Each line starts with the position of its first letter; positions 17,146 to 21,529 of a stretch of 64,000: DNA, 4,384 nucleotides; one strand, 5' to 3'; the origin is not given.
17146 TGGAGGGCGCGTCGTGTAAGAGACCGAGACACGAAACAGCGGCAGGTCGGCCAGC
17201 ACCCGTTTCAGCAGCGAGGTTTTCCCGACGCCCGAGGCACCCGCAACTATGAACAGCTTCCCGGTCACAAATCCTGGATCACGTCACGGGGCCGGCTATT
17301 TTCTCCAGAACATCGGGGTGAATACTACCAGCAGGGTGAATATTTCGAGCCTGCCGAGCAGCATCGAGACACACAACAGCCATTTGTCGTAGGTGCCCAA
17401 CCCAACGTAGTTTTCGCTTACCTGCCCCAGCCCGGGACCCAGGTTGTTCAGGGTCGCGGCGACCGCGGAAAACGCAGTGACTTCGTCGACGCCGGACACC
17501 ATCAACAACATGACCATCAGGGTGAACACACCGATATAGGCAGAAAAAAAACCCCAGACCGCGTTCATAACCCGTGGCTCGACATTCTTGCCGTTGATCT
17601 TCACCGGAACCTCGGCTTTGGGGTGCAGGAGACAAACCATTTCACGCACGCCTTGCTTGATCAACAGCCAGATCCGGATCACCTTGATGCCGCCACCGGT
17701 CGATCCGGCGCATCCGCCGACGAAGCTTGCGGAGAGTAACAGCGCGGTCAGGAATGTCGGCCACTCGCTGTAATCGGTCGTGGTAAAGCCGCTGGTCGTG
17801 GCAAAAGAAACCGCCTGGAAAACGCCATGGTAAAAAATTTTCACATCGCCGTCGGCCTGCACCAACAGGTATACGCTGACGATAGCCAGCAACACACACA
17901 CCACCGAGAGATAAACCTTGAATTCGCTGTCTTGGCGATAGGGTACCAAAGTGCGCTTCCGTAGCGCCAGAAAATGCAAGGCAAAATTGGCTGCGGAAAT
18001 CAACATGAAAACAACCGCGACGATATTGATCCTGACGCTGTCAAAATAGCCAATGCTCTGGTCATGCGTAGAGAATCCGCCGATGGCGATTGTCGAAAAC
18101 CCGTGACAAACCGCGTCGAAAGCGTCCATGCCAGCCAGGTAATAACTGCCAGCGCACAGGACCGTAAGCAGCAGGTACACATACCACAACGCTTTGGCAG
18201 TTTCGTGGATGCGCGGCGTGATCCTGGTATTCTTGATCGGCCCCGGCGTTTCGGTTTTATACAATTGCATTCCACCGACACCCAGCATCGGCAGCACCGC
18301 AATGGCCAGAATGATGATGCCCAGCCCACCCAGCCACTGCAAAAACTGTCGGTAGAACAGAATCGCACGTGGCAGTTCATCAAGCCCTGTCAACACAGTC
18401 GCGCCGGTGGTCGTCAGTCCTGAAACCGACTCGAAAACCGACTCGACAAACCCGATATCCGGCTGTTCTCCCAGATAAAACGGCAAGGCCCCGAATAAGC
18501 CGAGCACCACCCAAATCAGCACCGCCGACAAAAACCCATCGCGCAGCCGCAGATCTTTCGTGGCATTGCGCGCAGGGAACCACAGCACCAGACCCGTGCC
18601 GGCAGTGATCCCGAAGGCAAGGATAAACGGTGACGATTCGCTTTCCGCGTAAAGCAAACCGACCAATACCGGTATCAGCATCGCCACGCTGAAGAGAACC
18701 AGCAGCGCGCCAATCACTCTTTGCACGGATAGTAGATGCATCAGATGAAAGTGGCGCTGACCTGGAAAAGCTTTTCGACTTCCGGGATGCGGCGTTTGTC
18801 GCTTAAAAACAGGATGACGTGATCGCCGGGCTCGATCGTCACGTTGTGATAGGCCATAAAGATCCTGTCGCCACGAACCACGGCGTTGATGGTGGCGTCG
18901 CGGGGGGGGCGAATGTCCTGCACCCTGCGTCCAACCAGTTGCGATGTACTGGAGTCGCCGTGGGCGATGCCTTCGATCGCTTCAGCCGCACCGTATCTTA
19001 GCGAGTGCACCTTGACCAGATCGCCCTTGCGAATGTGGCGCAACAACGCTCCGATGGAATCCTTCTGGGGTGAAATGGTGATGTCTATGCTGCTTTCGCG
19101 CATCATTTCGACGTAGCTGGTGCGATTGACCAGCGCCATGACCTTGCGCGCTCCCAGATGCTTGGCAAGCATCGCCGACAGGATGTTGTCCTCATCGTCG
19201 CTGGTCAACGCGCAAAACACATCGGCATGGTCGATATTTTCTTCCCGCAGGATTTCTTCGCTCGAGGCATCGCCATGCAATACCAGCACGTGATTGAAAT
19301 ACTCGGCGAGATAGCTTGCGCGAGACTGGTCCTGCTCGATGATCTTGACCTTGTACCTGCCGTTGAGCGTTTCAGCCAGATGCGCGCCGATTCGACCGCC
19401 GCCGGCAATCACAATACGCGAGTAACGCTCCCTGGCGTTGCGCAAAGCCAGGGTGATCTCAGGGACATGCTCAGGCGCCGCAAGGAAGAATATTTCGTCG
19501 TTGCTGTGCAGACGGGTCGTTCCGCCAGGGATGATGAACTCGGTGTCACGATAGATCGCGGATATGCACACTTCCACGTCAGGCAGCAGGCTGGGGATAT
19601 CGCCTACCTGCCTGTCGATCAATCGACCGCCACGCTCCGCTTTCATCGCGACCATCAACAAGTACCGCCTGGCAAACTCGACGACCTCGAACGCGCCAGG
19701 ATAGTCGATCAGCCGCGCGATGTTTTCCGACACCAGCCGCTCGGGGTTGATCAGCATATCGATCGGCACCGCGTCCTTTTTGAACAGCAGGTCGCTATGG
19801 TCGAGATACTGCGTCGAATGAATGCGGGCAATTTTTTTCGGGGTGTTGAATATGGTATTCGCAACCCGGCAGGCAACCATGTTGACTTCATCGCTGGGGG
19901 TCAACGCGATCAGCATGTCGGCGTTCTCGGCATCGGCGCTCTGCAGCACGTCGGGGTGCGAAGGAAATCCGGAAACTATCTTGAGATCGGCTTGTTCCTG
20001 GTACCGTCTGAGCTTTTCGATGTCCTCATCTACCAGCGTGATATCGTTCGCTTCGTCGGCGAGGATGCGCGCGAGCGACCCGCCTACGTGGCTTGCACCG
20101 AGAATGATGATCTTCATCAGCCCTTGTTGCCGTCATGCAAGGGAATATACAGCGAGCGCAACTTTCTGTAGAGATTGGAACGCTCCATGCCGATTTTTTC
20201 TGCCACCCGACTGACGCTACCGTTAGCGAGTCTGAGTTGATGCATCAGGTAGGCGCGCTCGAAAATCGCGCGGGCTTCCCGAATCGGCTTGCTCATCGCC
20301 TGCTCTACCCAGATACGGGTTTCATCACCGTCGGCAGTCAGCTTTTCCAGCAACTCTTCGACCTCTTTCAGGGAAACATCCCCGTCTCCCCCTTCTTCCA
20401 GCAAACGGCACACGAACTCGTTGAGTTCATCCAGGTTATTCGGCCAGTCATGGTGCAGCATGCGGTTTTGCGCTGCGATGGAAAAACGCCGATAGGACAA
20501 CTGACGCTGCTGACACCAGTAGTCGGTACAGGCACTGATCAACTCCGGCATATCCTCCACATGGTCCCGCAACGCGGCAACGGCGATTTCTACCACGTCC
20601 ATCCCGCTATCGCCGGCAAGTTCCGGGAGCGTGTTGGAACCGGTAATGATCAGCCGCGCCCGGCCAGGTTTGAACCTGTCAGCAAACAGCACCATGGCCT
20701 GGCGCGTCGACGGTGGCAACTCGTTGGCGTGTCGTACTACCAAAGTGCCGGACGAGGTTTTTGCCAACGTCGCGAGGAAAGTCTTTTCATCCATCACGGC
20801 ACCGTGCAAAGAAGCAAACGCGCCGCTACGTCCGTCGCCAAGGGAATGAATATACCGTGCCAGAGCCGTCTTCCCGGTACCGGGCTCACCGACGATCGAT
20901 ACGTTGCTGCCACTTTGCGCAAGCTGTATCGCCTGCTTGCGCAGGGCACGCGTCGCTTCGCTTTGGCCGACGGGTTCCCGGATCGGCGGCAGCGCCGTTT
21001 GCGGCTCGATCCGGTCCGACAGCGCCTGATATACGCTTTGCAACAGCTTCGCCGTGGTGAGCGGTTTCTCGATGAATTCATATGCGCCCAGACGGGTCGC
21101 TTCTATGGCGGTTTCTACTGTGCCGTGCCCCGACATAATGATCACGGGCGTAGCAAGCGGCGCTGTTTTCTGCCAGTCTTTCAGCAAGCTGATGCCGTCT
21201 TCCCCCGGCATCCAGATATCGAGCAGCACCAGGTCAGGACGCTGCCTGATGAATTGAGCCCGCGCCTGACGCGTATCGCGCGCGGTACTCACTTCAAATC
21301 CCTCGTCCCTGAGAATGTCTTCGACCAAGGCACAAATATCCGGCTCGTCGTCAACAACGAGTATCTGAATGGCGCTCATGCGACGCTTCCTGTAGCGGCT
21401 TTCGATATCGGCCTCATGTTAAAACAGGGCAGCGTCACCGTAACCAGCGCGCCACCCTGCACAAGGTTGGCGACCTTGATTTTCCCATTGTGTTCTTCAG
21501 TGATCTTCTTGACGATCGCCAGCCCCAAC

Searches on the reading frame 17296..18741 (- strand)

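Call 42: search_protein_families(library=pfam, proteins=[window:17296-18741:-], max_evalue=0.00001)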
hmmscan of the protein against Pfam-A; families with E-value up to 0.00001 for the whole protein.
window:17296-18741:- (481 aa): 1 family
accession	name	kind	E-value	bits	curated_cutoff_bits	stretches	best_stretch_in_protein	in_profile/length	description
PF02386.22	TrkH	-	2.4e-89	300.5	27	1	42-479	8-500/502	Cation transport protein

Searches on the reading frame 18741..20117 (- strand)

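Call 42: search_protein_families(library=pfam, proteins=[window:18741-20117:-], max_evalue=0.00001)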
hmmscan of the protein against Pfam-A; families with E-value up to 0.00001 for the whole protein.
window:18741-20117:- (458 aa): 3 families
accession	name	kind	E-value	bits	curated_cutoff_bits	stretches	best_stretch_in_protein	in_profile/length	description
PF02254.24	TrkA_N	-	1.7e-54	183.6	23.8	2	235-350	1-116/116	TrkA-N domain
PF02080.26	TrkA_C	-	2.9e-18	66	27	2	163-222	9-67/71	TrkA-C domain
PF13241.12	NAD_binding_7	-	1.8e-08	35.3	22.1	0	2-86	9-82/104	Putative NAD(P)-binding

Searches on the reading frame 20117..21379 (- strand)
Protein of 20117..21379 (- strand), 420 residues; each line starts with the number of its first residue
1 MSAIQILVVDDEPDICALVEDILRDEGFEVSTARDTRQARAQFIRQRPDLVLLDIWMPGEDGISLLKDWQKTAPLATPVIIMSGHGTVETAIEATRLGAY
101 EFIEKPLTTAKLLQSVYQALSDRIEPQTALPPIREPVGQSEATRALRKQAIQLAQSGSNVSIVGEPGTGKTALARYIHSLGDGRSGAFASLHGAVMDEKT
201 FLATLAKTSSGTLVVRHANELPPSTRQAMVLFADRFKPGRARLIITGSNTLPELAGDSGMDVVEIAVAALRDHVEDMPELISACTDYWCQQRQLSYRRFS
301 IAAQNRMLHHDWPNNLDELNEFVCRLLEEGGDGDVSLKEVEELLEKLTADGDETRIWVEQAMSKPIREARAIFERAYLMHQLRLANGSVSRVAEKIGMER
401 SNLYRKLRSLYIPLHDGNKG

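Call 42: search_protein_families(library=pfam, proteins=[window:20117-21379:-], max_evalue=0.00001)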
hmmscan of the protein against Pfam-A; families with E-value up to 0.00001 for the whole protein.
window:20117-21379:- (420 aa): 6 families
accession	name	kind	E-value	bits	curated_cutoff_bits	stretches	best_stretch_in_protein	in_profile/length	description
PF00072.30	Response_reg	-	7.7e-29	100.5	30.2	1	6-116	1-110/111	Response regulator receiver domain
PF14532.12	Sigma54_activ_2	-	6.8e-13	49.5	25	1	137-256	1-116/138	Sigma-54 interaction domain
PF02954.25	HTH_8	-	5.2e-09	36.1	22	1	371-408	3-40/42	Bacterial regulatory protein, Fis family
PF00158.32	Sigma54_activat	-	3.2e-08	33.9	20.2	1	137-205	2-70/168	Sigma-54 interaction domain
PF13191.12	AAA_16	-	5.6e-07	30.6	32.6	1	136-259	2-113/167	AAA ATPase domain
PF25601.1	AAA_lid_14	-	1.5e-06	28.3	27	1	271-346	1-76/87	AAA+ ATPase lid domain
